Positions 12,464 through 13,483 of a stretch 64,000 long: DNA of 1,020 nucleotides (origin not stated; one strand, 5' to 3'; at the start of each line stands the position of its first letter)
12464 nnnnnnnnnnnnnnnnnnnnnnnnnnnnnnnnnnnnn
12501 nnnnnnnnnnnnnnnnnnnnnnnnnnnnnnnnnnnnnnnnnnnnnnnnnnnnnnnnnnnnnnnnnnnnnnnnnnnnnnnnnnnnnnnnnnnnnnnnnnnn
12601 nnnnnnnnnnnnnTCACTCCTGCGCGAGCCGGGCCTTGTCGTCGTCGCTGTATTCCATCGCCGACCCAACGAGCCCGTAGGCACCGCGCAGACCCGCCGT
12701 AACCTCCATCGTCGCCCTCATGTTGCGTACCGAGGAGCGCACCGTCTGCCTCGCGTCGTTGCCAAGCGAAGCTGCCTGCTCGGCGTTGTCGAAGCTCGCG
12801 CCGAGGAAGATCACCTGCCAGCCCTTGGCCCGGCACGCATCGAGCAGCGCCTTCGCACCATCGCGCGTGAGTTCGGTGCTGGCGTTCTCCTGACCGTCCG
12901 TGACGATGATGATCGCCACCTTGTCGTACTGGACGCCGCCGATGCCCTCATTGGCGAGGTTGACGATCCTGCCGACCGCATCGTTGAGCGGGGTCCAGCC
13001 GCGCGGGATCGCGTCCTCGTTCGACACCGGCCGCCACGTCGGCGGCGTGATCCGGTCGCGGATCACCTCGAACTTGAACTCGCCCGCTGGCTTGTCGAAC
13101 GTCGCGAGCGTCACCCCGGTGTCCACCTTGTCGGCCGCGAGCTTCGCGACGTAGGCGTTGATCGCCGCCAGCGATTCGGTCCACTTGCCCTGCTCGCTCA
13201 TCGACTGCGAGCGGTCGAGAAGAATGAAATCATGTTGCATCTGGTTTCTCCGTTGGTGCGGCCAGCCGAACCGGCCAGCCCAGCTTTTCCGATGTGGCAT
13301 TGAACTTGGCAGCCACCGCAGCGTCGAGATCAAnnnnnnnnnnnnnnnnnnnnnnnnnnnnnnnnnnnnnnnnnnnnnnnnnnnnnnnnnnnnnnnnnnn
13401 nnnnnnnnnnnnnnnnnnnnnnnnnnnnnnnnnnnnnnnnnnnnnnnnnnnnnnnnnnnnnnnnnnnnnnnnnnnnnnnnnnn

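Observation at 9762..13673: Anti-restriction / counter-defence island between the packaging and replication modules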

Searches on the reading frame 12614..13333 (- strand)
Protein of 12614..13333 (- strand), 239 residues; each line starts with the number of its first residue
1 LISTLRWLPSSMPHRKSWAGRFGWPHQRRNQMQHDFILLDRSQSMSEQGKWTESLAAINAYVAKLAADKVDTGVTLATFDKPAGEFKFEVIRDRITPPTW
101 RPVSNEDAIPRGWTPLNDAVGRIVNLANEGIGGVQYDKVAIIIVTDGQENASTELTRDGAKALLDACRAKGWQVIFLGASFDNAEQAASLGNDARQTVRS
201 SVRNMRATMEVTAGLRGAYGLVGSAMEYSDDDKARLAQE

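Call 3: search_protein_families(library=pfam, proteins=[window:12614-13333:-], max_evalue=0.1)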
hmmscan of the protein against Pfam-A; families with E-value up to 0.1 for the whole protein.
window:12614-13333:- (239 aa): 3 families
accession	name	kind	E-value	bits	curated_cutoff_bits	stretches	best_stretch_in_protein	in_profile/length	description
PF00092.34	VWA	-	3.9e-07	30.9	23.8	1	37-207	4-167/174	von Willebrand factor type A domain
PF13519.12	VWA_2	-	0.0064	17.5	27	0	37-81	3-47/107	von Willebrand factor type A domain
PF02310.24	B12-binding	-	0.086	13.1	32.1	0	159-188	16-45/121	B12 binding domain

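Call 4: search_protein_families(library=phrogs, proteins=[window:12614-13333:-], max_evalue=0.01)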
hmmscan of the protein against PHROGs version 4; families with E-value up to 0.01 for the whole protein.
window:12614-13333:- (239 aa): 2 families
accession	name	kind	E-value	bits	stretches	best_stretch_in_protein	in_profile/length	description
phrog_7371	-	unknown function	2.3e-27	97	1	36-234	10-201/204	-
phrog_26613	-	unknown function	9.7e-05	22.8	1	35-178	13-161/345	-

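Call 9: search_protein_families(library=padloc, proteins=[window:12614-13333:-], max_evalue=0.01)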
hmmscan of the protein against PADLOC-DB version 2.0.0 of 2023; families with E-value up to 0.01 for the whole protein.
window:12614-13333:- (239 aa): 0 families

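Call 14: find_related_loci(query=window:12614-13333:-, collection=viral_contigs, flank=8000)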
Query window:12614-13333:- (239 aa) in viral_contigs; peptide patterns used: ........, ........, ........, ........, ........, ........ (x = any residue, [..] = any of these).
12 stretches matched a pattern; 7 encode a relative of the query (tblastn E <= 1e-3); 7 distinct loci.
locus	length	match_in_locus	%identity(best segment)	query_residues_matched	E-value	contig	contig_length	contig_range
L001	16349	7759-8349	62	32-230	3e-71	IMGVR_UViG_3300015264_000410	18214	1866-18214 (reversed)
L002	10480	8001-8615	59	27-234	2e-71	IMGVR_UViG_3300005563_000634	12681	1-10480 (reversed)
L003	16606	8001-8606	59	32-239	8e-71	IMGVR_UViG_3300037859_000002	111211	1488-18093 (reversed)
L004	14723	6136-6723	63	32-229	2e-70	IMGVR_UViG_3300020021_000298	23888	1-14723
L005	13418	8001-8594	59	33-233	2e-70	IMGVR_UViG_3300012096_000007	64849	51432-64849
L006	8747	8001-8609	58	32-239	6e-70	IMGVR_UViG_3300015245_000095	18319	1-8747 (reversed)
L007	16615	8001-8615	59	27-234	8e-72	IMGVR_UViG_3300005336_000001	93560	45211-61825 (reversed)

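Call 17: search_protein_families(library=pfam, proteins=[L001:2366-3907:+, L001:3904-5001:+, L001:5202-6311:+, L001:6380-6919:+, L001:6934-7752:+, L001:8701-9243:+, L001:9355-9633:+, L001:9626-10525:+, L001:10624-11640:+, L001:12137-14758:+], max_evalue=0.01)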
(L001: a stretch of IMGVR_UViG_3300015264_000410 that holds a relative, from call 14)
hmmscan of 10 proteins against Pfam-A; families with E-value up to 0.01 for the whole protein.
L001:2366-3907:+ (513 aa): 4 families
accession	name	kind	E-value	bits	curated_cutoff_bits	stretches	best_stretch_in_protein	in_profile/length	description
PF00176.29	SNF2-rel_dom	-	2.4e-11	43.7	24.9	1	63-323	20-263/290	SNF2-related domain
PF04851.21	ResIII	-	5.6e-10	39.8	22.5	1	52-216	20-163/164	Type III restriction enzyme, res subunit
PF00271.37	Helicase_C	-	7.5e-10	39.5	23.5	1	363-472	2-110/110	Helicase conserved C-terminal domain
PF00270.35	DEAD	-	1e-07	32.2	26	1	50-216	4-161/167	DEAD/DEAH box helicase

L001:3904-5001:+ (365 aa): 22 families
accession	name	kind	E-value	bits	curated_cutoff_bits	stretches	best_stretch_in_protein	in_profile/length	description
PF00004.35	AAA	-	5.5e-09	37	21.2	1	181-311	1-126/131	ATPase family associated with various cellular activities (AAA)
PF20720.3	nSTAND3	-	1.7e-06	28.2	27.2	1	177-205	16-44/155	Novel STAND NTPase 3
PF13401.12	AAA_22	-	9.4e-06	26.4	27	1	176-205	3-35/130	AAA domain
PF13191.12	AAA_16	-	2e-05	25.6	32.6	1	168-205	14-51/167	AAA ATPase domain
PF13245.12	AAA_19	-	6.2e-05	23.6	25.1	1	175-205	8-38/134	AAA domain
PF01637.24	ATPase_2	-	6.7e-05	23.2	33.2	1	170-217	11-60/225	ATPase domain predominantly from Archaea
PF24883.2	NPHP3_N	-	8.1e-05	23.3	24.8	1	173-204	16-48/164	Nephrocystin 3, N-terminal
PF02492.25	cobW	-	0.00014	21.9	20.7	1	180-212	2-36/180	CobW/HypB/UreG, nucleotide-binding domain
PF13086.12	AAA_11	-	0.00026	21.3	27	1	175-202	14-41/257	AAA domain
PF13604.12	AAA_30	-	0.00033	20.9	27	1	169-200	9-40/191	AAA domain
PF00437.27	T2SSE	-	0.00037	19.7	24.9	1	166-203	130-167/370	Type II/IV secretion system protein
PF13173.12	AAA_14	-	0.00063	20.2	27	1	178-210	2-34/129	AAA domain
PF00005.33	ABC_tran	-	0.001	20.1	25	1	178-214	11-48/137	ABC transporter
PF13521.12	AAA_28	-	0.001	19.7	27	1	182-202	3-23/164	AAA domain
PF13238.12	AAA_18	-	0.0011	19.8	29.4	1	182-208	2-31/128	AAA domain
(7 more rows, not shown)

L001:5202-6311:+ (369 aa): 1 family
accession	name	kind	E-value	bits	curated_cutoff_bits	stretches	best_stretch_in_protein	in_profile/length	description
PF08275.17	DNAG_N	-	0.0017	18.9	26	1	168-209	71-112/128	DNA primase catalytic core, N-terminal domain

L001:6380-6919:+ (179 aa): 0 families

L001:6934-7752:+ (272 aa): 0 families

L001:8701-9243:+ (180 aa): 0 families

L001:9355-9633:+ (92 aa): 0 families

L001:9626-10525:+ (299 aa): 1 family
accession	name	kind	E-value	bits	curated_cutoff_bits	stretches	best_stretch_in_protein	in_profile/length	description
PF01555.25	N6_N4_Mtase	-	4.1e-12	46.9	26.7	2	176-297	2-106/221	DNA methylase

L001:10624-11640:+ (338 aa): 0 families

L001:12137-14758:+ (873 aa): 3 families
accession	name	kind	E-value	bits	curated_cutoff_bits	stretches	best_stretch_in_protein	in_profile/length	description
PF00476.26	DNA_pol_A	-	3.5e-49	168.2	34.3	1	466-860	3-381/381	DNA polymerase family A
PF01612.26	DNA_pol_A_exo1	-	6.7e-13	49.2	23.6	1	244-429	8-168/173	3'-5' exonuclease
PF03167.25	UDG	-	2.4e-10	41.1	24.3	1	56-186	3-123/141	Uracil DNA glycosylase superfamily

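Call 24: search_protein_families(library=ncbifam, proteins=[window:12614-13333:-], max_evalue=0.01)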
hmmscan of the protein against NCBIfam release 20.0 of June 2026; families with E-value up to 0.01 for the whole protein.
window:12614-13333:- (239 aa): 0 families

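Call 30: search_solved_structures(query=window:12614-13333:-, max_evalue=1)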
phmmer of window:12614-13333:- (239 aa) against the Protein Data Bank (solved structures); distinct sequences matched with E-value up to 1: 1.
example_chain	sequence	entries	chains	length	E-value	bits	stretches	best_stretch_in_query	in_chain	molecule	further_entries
7aoi_AU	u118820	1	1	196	0.89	12.4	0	176-216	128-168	bL20m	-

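Call 32: search_dna_similar(query=window:12614-13333:-, collection=phages, mode=protein, max_rows=25)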
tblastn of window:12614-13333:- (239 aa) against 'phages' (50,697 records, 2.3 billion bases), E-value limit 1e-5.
Records with a match: 201; places in all: 201; records where one place covers at least 80% of the query: 60.
Best place of each record, by identity: <60% 201.
By first word of the organism name: Streptomyces 80; Microbacterium 57; Pseudomonas 36; Gordonia 7; Mycobacterium 5; uncultured 3; Rhodococcus 2; Agrobacterium 2; Vibrio 2; Pectobacterium 1; and 6 more.
By host as written in the record: Streptomyces griseus ATCC 10137 35; Microbacterium foliorum NRRL B-24224 27; Streptomyces lividans JI 1326 22; Microbacterium paraoxydans NWU1 17; Pseudomonas syringae pv. actinidiae 16; - 11; Microbacterium foliorum NRRL B-24224 SEA 7; Gordonia terrae 3612 6; and 33 more.
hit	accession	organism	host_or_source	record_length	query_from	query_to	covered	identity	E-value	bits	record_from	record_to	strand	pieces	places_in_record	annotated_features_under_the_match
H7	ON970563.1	Microbacterium phage CrazyRich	Microbacterium foliorum NRRL B-24224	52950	11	233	93%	29.6%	9e-12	70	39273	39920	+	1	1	60: DNA ligase | 59: hypothetical protein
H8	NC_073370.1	Microbacterium phage Shotgun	Microbacterium foliorum NRRL B-24224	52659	11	233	93%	29.6%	9e-12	70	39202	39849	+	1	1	61: hypothetical protein | 60: hypothetical protein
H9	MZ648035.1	Microbacterium phage Shotgun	Microbacterium foliorum NRRL B-24224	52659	11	233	93%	29.6%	9e-12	70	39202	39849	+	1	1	61: hypothetical protein | 60: hypothetical protein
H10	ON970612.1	Microbacterium phage Phorgeous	Microbacterium foliorum NRRL B-24224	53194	11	233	93%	29.6%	1e-11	70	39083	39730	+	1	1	61: hypothetical protein | 60: hypothetical protein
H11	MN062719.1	Microbacterium phage PiperSansNom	Microbacterium foliorum NRRL B-24224 SEA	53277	11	233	93%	29.6%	1e-11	70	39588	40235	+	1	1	62: hypothetical protein | 61: hypothetical protein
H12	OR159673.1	Microbacterium phage Hermeonysus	Microbacterium foliorum NRRL B-24224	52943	11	233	93%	29.6%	1e-11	69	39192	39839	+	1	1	61: hypothetical protein | 60: hypothetical protein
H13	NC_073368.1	Microbacterium phage Megan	Microbacterium paraoxydans NWU1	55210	37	239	85%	32.1%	8e-10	64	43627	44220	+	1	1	59: hypothetical protein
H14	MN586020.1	Microbacterium phage Megan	Microbacterium paraoxydans NWU1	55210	37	239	85%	32.1%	8e-10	64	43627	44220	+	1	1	59: hypothetical protein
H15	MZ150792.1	Microbacterium phage Selwyn23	Microbacterium foliorum NRRL B-24224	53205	11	233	93%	29.2%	8e-11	67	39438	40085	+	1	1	62: hypothetical protein | 61: hypothetical protein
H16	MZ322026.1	Microbacterium phage Phrancesco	Microbacterium foliorum NRRL B-24224 SEA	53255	15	233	92%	29.7%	1e-10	67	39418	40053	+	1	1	61: DNA ligase | 60: hypothetical protein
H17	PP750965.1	Microbacterium phage Crisis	Microbacterium foliorum NRRL-24224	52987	15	233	92%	29.7%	1e-10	66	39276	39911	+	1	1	62: hypothetical protein | 61: hypothetical protein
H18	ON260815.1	Microbacterium phage Kowalski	Microbacterium foliorum NRRL B-24224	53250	15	233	92%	29.7%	2e-10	66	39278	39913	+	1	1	60: hypothetical protein | 59: hypothetical protein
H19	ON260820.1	Microbacterium phage Ramiel05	Microbacterium foliorum NRRL B-24224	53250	15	233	92%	29.7%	2e-10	66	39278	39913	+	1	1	60: hypothetical protein | 59: hypothetical protein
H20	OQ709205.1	Microbacterium phage BrazzalePHS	Microbacterium foliorum NRRL B-24224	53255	15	233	92%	29.7%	2e-10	66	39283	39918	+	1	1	60: hypothetical protein | 59: hypothetical protein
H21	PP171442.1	Streptomyces phage Naboo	soil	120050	24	235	89%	30.6%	1e-11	69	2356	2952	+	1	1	record has no annotation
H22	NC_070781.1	Streptomyces phage Tomas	Streptomyces sanglieri UNT16F27A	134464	24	235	89%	30.6%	1e-11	69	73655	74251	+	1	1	103: hypothetical protein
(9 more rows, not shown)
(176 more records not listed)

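Call 33: get_annotated_region(hit=H7, flank=5000)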
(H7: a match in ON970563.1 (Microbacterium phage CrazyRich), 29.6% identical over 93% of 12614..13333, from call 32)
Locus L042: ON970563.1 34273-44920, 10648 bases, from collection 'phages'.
description: Microbacterium phage CrazyRich, complete genome.
organism: Microbacterium phage CrazyRich (NCBI taxid 2965193)
taxonomy: Viruses; Duplodnaviria; Heunggongvirae; Uroviricota; Caudoviricetes; Quhwahvirus
host: Microbacterium foliorum NRRL B-24224; source: soil; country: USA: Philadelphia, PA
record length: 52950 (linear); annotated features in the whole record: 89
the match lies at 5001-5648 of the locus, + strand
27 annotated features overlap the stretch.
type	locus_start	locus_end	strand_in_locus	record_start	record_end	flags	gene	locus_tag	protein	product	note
CDS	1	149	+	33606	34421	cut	48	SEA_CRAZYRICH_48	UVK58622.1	ERF family ssDNA binding protein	-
CDS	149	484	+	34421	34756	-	49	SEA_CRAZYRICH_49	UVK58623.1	hypothetical protein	-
CDS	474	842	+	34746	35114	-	50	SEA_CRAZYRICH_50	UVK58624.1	hypothetical protein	-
CDS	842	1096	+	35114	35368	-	51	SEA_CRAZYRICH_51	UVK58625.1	helix-turn-helix DNA binding domain protein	-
CDS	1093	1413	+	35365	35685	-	52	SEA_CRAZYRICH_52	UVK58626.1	ADP-ribosyltransferase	-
CDS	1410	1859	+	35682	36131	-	53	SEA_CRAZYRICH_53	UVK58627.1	HNH endonuclease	-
CDS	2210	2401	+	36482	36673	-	54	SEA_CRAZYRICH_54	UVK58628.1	hypothetical protein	-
CDS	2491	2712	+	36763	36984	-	55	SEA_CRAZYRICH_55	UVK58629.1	hypothetical protein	-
CDS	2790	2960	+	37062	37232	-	56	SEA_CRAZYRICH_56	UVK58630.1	hypothetical protein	-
CDS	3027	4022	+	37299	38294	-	57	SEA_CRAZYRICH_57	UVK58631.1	hypothetical protein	-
CDS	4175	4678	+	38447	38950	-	58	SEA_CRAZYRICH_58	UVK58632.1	helix-turn-helix DNA binding domain protein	-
CDS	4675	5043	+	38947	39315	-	59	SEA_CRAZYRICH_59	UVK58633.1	hypothetical protein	-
CDS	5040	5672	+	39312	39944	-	60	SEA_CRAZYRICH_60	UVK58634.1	DNA ligase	-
CDS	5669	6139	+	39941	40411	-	61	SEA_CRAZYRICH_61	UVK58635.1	hypothetical protein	-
CDS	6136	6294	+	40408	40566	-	62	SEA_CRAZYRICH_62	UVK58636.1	hypothetical protein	-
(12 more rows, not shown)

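Call 34: get_annotated_region(hit=H22, flank=5000)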
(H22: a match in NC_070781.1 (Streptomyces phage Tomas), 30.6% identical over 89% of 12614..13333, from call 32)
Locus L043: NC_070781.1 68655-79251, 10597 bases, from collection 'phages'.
description: Streptomyces phage Tomas, complete genome.
organism: Streptomyces phage Tomas (NCBI taxid 2914443)
taxonomy: Viruses; Duplodnaviria; Heunggongvirae; Uroviricota; Caudoviricetes; Stanwilliamsviridae; Boydwoodruffvirinae; Tomasvirus; Tomasvirus tomas
host: Streptomyces sanglieri UNT16F27A; source: soil; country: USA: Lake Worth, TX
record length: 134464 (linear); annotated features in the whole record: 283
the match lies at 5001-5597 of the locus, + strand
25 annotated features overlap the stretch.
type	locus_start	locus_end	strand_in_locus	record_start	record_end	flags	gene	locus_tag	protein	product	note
CDS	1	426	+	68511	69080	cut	95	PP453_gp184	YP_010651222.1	RuvC-like Holliday junction resolvase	RuvC-like resolvase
CDS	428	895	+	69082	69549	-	96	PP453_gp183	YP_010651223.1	GTP-binding domain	DprA-like DNA processing chain A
CDS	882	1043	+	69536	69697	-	97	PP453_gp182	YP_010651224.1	hypothetical protein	-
CDS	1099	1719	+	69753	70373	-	98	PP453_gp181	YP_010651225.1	thymidylate kinase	-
CDS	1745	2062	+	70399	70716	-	99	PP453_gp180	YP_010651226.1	hypothetical protein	-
CDS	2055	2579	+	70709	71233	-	100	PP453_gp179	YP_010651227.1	helix-turn-helix DNA binding domain protein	helix-turn-helix DNA binding domain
CDS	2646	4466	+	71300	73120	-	101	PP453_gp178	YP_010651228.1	terminase large subunit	terminase, large subunit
CDS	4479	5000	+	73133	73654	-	102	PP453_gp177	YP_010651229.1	HNH endonuclease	-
CDS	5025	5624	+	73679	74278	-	103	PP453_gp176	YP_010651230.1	hypothetical protein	-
tRNA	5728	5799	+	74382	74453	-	104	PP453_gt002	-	tRNA-Gly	tRNA-Gly(tcc)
tRNA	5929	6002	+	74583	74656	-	105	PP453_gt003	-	tRNA-Gln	tRNA-Gln(ctg)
tRNA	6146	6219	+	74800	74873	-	106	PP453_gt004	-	tRNA-Trp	tRNA-Trp(cca)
CDS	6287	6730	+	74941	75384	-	107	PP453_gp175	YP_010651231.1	hypothetical protein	-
CDS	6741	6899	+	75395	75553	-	108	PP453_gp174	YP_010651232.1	hypothetical protein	-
CDS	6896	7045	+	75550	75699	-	109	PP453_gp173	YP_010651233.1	hypothetical protein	-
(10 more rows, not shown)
